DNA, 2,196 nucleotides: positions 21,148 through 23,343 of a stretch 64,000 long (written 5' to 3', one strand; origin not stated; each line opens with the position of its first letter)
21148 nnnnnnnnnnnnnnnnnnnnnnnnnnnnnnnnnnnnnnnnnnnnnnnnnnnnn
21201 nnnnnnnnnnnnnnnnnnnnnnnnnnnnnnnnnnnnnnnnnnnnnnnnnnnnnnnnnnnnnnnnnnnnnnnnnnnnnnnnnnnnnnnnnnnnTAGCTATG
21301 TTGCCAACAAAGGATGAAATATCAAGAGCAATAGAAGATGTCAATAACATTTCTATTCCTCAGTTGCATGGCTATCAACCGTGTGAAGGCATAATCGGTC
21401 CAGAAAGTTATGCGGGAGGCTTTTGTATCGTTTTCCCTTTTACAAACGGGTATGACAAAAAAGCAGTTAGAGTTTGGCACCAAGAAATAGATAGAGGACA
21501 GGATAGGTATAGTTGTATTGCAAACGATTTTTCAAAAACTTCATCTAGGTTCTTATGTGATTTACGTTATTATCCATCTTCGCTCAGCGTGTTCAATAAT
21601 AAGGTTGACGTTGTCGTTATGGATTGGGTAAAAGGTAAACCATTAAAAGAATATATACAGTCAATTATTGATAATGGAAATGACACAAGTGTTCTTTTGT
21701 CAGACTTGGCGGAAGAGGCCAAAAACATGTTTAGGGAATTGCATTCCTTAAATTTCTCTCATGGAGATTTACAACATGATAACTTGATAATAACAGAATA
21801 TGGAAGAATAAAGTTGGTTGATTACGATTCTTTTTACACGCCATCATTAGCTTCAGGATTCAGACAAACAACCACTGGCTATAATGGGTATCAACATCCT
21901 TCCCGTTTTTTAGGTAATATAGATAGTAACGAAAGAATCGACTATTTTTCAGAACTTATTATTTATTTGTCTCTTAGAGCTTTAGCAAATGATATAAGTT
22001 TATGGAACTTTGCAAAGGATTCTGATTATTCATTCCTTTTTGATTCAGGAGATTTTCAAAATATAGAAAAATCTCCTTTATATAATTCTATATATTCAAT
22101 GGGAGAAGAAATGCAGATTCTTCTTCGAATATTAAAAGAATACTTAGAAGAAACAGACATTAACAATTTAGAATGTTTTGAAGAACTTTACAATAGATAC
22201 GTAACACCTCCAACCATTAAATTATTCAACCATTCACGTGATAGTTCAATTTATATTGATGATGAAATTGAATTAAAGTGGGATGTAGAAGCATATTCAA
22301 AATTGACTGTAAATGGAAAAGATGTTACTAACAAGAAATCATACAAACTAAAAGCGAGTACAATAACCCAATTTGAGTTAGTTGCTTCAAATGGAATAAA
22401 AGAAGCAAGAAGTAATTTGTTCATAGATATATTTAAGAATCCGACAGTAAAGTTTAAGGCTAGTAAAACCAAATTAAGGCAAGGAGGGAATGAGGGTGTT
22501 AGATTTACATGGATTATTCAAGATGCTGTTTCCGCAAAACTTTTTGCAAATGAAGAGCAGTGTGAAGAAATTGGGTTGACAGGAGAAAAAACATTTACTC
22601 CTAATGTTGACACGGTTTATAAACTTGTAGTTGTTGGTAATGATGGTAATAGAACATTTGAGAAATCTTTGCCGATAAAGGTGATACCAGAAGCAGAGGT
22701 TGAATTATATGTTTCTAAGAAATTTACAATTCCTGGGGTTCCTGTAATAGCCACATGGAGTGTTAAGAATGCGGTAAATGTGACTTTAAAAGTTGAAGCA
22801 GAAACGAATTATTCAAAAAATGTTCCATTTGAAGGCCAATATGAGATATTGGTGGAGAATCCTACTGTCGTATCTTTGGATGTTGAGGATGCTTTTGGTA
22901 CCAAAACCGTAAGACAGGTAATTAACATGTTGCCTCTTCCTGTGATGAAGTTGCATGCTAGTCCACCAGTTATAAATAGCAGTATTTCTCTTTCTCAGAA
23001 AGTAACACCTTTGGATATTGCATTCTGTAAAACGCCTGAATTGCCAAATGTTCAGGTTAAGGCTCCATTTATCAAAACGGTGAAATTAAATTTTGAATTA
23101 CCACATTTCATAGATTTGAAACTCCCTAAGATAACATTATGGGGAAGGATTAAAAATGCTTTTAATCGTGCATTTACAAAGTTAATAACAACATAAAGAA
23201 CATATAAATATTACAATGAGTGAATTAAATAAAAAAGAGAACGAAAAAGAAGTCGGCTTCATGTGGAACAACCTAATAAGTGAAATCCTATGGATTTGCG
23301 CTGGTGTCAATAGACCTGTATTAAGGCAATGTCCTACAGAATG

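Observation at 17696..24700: AT-rich island with a five-gene TerY-P-like phospho-signalling operon (vWA, PP2C, two HGDL kinases, DUF4407 membrane protein)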

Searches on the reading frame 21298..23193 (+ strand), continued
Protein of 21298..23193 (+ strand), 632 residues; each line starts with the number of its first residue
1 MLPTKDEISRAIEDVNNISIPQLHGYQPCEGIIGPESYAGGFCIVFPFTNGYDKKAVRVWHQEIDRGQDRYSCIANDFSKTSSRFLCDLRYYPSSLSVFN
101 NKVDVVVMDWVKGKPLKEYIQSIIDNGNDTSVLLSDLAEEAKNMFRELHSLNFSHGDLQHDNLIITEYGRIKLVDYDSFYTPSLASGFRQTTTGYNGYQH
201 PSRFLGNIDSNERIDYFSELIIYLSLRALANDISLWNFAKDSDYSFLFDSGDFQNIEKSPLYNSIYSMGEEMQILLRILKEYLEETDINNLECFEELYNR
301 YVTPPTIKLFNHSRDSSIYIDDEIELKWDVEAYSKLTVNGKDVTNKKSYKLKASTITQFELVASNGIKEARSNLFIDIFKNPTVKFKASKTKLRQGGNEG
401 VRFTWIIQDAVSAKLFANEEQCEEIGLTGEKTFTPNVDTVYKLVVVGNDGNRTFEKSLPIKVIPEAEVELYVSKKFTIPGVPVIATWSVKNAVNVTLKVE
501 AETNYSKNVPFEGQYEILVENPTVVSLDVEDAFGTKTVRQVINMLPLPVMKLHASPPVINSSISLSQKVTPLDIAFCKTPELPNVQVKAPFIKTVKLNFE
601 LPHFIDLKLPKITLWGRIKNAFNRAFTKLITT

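Call 62: search_protein_families(library=pfam, proteins=[P0204, P0193, P0172], max_evalue=0.01)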
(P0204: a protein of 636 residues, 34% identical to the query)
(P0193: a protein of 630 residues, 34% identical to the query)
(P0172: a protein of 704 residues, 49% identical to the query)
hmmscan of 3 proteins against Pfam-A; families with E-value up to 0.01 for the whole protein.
P0204 (636 aa): 8 families
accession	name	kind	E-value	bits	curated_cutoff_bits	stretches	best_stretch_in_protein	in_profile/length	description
PF00069.31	Pkinase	-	4.8e-08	33.1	31.7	1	107-223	75-192/263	Protein kinase domain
PF22303.2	OspG_kinase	-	2e-05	25.1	27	1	87-178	45-132/152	Protein kinase OspG, kinase domain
PF03109.22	ABC1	-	5e-05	23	22.9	1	109-173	147-211/244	ABC1 atypical kinase-like domain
PF01163.29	RIO1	-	0.00031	20.8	22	1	109-173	85-148/187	RIO domain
PF19974.5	TCAD9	-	0.00093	18.9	40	1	148-176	297-324/429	Ternary complex associated domain 9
PF01633.27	Choline_kinase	-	0.0016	18.2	29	1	127-174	140-189/300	Choline/ethanolamine kinase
PF12330.14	Haspin_kinase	-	0.0049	16.4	25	1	145-174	222-251/364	Haspin like kinase domain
PF06293.20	Kdo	-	0.0099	15.8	21.3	0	127-174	116-167/207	Lipopolysaccharide kinase (Kdo/WaaP) family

P0193 (630 aa): 7 families
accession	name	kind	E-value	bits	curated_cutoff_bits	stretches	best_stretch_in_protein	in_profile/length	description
PF00069.31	Pkinase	-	3.8e-07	30.2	31.7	1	108-276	76-244/263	Protein kinase domain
PF03109.22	ABC1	-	4.2e-06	26.5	22.9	1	109-173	147-211/244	ABC1 atypical kinase-like domain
PF18080.7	Gal_mutarotas_3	-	6.1e-06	26.8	27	1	321-372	27-78/241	Galactose mutarotase-like fold domain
PF01633.27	Choline_kinase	-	0.00041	20.2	29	1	126-174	139-189/300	Choline/ethanolamine kinase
PF22303.2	OspG_kinase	-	0.00089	19.7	27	1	88-179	46-133/152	Protein kinase OspG, kinase domain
PF19974.5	TCAD9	-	0.0011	18.7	40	1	137-176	286-324/429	Ternary complex associated domain 9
PF14531.12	Kinase-like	-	0.0015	18.3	25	1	116-191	127-207/289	Kinase-like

P0172 (704 aa): 7 families
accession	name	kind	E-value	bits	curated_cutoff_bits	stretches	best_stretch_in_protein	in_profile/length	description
PF00069.31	Pkinase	-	2.8e-09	37.2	31.7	1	106-230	74-190/263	Protein kinase domain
PF13525.12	YfiO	-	4.6e-09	36.8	25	1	381-506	33-138/203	Outer membrane lipoprotein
PF01633.27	Choline_kinase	-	7.2e-05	22.7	29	1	127-181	132-189/300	Choline/ethanolamine kinase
PF03109.22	ABC1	-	0.00017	21.3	22.9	1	108-180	146-211/244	ABC1 atypical kinase-like domain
PF06293.20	Kdo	-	0.00042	20.3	21.3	1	119-181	107-167/207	Lipopolysaccharide kinase (Kdo/WaaP) family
PF16578.11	IL17R_fnIII_D2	-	0.00081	20.2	29.7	0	370-403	26-61/105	Interleukin 17 receptor D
PF13174.12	TPR_6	-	0.0017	19.4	26.3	0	513-532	14-33/33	Tetratricopeptide repeat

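Call 74: find_encoding_contigs(protein=P0122, flank=10000, max_places=3)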
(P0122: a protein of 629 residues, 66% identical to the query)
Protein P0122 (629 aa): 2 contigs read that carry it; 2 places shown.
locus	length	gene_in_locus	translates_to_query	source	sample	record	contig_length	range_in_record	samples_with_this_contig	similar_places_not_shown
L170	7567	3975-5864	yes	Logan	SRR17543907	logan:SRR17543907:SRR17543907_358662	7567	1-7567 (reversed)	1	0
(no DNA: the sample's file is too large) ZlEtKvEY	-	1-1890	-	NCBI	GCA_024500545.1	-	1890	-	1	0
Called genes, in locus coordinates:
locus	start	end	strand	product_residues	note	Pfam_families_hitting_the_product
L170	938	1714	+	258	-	-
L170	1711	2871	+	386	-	PF13672:PP2C_2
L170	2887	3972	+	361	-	PF00069:Pkinase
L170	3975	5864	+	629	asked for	PF00069:Pkinase (weak)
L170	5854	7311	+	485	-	PF14362:DUF4407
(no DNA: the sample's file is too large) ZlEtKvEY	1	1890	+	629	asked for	PF00069:Pkinase (weak)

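Call 82: search_protein_families(library=phrogs, proteins=[window:21298-23193:+], max_evalue=0.001)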
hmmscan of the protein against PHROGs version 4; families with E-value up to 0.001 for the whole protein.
window:21298-23193:+ (632 aa): 1 family
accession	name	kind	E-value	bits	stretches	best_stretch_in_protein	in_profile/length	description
phrog_2155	-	head and packaging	0.00011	21.9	0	382-469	860-946/1193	virion structural protein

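Call 83: search_protein_families(library=padloc, proteins=[L013:3328-3894:+, L023:14500-15600:+, L028:3231-4307:+, L013:5703-6308:+], max_evalue=1)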
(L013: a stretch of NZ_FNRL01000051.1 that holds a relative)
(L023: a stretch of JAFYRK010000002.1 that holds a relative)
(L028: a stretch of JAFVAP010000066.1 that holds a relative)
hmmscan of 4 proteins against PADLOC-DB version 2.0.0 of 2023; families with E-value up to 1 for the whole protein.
L013:3328-3894:+ (189 aa): 14 families
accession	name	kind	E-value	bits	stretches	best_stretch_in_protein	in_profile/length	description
PDLC02614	DrmC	-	2.5e-11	41.6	1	7-119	20-128/153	DrmC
PDLC03924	MkoC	-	2.1e-09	34.1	1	11-128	995-1119/1136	-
PDLC03922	MkoB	-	4.7e-07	27.5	2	23-111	326-417/610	-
PDLC02901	DpdK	-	6.6e-07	27.2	1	40-141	74-167/173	DpdK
PDLC02607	DrmC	-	2.5e-06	25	1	18-143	121-254/265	DrmC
PDLC02591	DrmC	-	4.8e-05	20.7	1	35-142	144-250/260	DrmC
PDLC02612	DrmC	-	0.00032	18.3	1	36-143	121-225/235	DrmC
PDLC02605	DrmC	-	0.0024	15.5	1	19-68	127-175/270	DrmC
PDLC02899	DpdK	-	0.0031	15.1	1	35-139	71-167/247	DpdK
PDLC02585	DrmC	-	0.0042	14.7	1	17-115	114-217/253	DrmC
PDLC02606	DrmC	-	0.018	12.8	1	16-115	42-146/182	DrmC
PDLC02608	DrmC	-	0.02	12.7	1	22-141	32-150/162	DrmC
PDLC02595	DrmC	-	0.021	12.6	1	18-122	126-237/269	DrmC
PDLC02588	DrmC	-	0.075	10.6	1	38-113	135-214/256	DrmC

L023:14500-15600:+ (367 aa): 3 families
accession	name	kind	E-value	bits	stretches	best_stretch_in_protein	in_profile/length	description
PDLC03859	LmuB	-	2.2e-07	28.5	1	136-330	276-460/611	-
PDLC05062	PDC-S66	-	9.6e-06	23.2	1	2-107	148-249/282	-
PDLC03862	LmuB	-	0.00094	15.6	1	175-299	322-414/643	-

L028:3231-4307:+ (359 aa): 0 families

L013:5703-6308:+ (202 aa): 0 families

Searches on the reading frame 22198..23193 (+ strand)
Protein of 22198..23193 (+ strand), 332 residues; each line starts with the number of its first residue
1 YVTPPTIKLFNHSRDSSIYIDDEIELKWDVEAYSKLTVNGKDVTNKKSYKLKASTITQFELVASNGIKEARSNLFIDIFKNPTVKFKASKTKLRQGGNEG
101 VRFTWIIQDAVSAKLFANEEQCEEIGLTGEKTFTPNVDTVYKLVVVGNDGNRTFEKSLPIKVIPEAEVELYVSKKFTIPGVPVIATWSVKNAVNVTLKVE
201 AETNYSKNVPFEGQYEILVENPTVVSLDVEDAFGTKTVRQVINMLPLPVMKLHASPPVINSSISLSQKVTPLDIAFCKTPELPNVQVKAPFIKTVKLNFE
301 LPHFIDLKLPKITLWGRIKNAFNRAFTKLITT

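Call 46: search_protein_families(library=pfam, proteins=[window:22198-23193:+], max_evalue=1)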
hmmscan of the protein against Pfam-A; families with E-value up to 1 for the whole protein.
window:22198-23193:+ (332 aa): 1 family
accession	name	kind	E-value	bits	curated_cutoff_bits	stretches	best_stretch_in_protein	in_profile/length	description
PF04881.20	Adeno_GP19K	-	0.048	14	27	1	131-178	40-85/133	Adenovirus GP19K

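Call 68: search_protein_representatives(protein=window:22210-23193:+)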
Query: 328 residues. Proteins with E-value up to 0.001 (for the whole library): 513; up to 1e-10: 147; up to 1e-30: 23. The best 150 are listed.
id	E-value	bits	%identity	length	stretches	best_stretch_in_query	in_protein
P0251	7.5e-66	239.1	24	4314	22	44-257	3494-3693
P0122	3.7e-63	230.2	46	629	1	1-325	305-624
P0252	1.3e-49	185.8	25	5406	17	36-228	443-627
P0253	1.7e-48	182.1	37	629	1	1-325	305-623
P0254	7.4e-43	163.5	34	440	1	8-299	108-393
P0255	3.5e-41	158.1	29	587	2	15-231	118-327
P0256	5.6e-41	157.4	32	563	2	1-256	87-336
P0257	3.5e-37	144.9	30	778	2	72-264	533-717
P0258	2.5e-36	142.1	29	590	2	1-244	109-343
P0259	8.9e-36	140.3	27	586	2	10-194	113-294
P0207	1.7e-33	132.8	31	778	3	1-193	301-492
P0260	9.1e-33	130.4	34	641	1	3-270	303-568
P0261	9.5e-33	130.3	32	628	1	3-316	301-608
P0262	1.2e-32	130.0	30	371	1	12-324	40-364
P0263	1.9e-32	129.4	33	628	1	1-319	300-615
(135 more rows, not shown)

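Call 83: search_protein_families(library=padloc, proteins=[window:22210-23193:+], max_evalue=1)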
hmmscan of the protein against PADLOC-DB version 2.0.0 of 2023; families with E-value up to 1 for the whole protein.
window:22210-23193:+ (328 aa): 0 families
